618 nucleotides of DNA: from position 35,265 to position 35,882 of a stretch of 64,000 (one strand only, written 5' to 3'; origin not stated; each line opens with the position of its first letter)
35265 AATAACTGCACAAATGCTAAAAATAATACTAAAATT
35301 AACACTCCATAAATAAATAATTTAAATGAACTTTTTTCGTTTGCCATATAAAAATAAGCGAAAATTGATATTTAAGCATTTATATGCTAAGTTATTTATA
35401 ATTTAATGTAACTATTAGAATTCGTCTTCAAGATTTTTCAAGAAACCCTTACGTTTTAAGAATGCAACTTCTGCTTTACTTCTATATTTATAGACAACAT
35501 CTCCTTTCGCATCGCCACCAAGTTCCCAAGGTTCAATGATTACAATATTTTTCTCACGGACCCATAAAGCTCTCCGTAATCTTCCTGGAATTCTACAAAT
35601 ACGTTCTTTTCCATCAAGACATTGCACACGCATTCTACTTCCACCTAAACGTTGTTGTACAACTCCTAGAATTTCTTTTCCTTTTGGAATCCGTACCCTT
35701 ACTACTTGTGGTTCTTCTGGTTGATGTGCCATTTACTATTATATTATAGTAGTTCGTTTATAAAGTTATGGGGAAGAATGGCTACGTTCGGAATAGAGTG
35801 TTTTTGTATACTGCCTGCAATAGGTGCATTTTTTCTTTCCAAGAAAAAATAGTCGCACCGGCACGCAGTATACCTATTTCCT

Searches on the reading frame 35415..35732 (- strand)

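Call 39: search_protein_families(library=pfam, proteins=[window:35415-35732:-], max_evalue=0.00001)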
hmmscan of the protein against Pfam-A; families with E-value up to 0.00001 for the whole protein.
window:35415-35732:- (105 aa): 1 family
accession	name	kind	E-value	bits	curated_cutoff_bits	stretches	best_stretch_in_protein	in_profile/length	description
PF01176.25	eIF-1a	-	2.2e-18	66.1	30.2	1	20-82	2-64/64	Translation initiation factor 1A / IF-1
